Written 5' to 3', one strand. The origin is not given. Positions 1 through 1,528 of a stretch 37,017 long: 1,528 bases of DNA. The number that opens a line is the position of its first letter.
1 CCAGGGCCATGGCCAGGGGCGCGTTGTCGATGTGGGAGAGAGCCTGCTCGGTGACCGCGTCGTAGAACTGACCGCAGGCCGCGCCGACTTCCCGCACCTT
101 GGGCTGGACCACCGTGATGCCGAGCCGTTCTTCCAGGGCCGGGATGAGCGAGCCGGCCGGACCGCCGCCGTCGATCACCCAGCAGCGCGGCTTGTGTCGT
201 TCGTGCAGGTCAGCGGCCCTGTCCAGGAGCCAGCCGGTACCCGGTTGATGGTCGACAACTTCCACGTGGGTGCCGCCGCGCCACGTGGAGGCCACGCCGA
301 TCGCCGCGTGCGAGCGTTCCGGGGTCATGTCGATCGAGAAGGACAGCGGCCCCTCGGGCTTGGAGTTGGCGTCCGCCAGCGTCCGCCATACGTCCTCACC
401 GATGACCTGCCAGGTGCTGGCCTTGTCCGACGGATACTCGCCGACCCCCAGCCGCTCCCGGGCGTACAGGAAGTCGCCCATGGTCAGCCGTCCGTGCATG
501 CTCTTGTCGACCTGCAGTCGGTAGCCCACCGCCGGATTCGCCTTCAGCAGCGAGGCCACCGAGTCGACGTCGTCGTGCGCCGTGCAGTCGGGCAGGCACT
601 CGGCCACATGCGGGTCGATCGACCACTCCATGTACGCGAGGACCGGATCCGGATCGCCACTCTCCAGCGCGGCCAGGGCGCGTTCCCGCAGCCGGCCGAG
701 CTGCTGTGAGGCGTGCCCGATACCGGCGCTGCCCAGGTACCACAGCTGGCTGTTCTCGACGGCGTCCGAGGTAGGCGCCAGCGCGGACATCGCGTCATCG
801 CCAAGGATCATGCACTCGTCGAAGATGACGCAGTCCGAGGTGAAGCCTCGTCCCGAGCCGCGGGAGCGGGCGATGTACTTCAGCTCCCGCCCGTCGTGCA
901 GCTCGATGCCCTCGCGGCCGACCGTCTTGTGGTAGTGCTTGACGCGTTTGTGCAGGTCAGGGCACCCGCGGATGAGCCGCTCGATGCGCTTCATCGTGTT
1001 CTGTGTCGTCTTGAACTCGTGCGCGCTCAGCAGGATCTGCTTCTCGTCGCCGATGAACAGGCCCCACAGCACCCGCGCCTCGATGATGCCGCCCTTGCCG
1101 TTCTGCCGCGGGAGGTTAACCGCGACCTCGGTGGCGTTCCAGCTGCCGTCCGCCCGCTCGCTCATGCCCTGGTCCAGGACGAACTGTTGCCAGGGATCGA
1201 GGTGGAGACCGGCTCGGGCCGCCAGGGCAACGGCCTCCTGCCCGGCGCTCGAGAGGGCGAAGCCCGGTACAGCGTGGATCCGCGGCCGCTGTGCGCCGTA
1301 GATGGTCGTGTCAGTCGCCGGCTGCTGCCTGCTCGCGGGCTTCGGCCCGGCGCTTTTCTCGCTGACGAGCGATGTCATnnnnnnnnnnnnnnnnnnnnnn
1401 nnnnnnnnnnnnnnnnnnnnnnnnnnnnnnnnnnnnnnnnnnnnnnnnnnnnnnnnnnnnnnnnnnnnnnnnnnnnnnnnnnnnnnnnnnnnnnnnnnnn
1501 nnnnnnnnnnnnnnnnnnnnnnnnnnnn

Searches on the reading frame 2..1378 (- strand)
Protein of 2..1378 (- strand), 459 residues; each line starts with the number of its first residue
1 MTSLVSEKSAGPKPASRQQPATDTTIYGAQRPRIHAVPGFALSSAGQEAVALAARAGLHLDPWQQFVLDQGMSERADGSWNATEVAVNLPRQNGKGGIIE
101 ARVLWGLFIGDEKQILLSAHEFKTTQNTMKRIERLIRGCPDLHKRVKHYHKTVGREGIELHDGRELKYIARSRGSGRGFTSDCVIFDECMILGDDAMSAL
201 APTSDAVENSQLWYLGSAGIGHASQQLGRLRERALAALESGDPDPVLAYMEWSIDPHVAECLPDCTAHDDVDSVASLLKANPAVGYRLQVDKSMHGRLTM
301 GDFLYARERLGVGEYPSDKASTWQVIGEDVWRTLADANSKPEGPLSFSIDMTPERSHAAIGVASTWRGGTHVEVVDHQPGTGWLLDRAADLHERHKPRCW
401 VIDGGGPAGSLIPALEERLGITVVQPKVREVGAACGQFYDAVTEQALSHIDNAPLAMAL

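Call 38: search_protein_families(library=pfam, proteins=[window:2-1378:-], max_evalue=0.001)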
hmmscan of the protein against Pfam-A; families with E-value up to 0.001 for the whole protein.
window:2-1378:- (459 aa): 0 families

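Call 39: search_protein_families(library=phrogs, proteins=[window:2-1378:-], max_evalue=0.00001)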
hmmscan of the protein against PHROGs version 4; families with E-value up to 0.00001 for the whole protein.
window:2-1378:- (459 aa): 5 families
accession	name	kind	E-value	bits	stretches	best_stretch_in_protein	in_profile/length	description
phrog_9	-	head and packaging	2.1e-56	193.3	1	14-458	47-625/812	terminase large subunit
phrog_17688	-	unknown function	7.9e-14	52.7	1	26-311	8-275/290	-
phrog_5989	-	head and packaging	8.5e-08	32.7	1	67-192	149-263/347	terminase large subunit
phrog_4914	-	head and packaging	1.2e-06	29.3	1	58-147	79-174/213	terminase large subunit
phrog_7579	-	head and packaging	2e-06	28.2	1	86-204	21-134/239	terminase large subunit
